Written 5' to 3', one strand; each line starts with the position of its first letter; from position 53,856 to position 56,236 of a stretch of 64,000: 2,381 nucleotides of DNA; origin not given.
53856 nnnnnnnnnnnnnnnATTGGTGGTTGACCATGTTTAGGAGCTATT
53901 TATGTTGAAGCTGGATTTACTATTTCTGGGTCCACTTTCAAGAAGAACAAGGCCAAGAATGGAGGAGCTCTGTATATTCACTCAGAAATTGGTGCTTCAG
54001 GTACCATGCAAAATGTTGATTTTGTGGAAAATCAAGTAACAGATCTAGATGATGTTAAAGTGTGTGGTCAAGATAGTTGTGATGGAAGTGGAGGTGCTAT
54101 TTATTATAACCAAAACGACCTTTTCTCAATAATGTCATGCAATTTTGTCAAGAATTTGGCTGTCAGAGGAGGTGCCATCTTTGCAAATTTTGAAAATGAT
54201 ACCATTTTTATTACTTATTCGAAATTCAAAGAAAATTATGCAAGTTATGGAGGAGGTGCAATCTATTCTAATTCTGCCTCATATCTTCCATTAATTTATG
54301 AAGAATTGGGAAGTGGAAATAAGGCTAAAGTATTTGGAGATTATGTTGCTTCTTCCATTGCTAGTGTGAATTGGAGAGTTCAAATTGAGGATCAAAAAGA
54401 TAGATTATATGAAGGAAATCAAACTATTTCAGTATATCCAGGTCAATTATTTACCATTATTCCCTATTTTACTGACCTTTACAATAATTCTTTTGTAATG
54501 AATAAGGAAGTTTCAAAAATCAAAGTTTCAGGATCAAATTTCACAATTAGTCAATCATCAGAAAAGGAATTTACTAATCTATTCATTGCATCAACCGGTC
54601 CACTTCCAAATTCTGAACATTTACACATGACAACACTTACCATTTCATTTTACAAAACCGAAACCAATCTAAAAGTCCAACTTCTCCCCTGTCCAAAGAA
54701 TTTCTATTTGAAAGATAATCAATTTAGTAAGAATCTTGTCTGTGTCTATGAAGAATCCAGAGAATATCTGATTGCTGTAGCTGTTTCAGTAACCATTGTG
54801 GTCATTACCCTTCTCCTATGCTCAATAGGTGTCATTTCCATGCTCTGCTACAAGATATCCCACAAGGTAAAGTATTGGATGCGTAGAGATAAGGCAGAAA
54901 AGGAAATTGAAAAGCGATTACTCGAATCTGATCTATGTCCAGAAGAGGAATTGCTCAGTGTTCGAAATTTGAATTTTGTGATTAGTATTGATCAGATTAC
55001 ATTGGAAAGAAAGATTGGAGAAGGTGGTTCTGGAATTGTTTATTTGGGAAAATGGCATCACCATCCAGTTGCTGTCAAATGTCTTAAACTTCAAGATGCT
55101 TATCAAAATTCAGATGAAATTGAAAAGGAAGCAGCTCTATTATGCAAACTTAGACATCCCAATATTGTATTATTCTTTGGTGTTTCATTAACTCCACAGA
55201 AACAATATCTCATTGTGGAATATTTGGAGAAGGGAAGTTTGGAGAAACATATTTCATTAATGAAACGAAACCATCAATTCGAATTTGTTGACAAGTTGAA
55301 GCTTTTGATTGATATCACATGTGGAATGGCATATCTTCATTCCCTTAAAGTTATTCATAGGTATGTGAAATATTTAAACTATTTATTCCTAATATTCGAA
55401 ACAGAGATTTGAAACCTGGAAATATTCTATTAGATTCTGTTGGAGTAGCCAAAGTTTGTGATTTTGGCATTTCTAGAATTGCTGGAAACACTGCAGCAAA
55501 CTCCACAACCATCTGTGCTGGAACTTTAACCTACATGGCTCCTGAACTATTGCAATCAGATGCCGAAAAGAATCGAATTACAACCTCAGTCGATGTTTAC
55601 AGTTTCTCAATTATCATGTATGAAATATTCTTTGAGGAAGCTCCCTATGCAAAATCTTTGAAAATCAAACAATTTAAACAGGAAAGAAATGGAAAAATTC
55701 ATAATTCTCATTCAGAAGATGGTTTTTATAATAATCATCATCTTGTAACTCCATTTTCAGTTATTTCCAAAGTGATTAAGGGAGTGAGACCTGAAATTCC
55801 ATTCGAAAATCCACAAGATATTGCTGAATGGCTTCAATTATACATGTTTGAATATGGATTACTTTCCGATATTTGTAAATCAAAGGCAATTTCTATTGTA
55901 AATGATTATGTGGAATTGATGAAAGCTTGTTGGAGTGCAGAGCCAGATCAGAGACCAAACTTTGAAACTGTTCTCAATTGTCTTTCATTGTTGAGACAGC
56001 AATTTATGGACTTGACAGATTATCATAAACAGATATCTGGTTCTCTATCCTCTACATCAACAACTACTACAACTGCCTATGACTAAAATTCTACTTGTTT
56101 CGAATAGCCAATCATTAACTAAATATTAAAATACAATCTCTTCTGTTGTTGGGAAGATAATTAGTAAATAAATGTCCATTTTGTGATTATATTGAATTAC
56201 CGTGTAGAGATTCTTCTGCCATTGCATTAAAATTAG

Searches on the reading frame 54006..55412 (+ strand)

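Call 21: search_protein_families(library=pfam, proteins=[window:54006-55412:+], max_evalue=0.001)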
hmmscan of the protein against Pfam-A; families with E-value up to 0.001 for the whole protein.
window:54006-55412:+ (468 aa): 3 families
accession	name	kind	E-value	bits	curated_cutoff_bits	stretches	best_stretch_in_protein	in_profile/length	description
PF07714.23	PK_Tyr_Ser-Thr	-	2.4e-26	93.1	23.1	1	331-459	1-133/258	Protein tyrosine and serine/threonine kinase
PF00069.31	Pkinase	-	3.6e-23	82.8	31.7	1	333-461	3-131/263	Protein kinase domain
PF02415.23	Chlam_PMP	-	1.1e-05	25.7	20.6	0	74-88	4-18/19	Chlamydia polymorphic membrane protein (Chlamydia_PMP) repeat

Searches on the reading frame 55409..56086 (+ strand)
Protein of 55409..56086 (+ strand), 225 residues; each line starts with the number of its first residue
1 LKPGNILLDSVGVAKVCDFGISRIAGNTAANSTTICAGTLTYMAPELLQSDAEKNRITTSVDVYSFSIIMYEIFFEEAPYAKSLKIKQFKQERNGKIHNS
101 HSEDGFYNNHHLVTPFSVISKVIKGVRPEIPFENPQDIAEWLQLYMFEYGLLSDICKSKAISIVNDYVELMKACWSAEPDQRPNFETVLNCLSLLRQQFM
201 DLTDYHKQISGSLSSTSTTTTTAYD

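Call 21: search_protein_families(library=pfam, proteins=[window:55409-56086:+], max_evalue=0.001)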
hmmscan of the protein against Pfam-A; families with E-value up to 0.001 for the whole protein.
window:55409-56086:+ (225 aa): 2 families
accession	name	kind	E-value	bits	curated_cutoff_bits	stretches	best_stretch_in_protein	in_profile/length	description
PF00069.31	Pkinase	-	1.2e-22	81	31.7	1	1-190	124-259/263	Protein kinase domain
PF07714.23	PK_Tyr_Ser-Thr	-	1e-19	71.3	23.1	1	5-92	132-217/258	Protein tyrosine and serine/threonine kinase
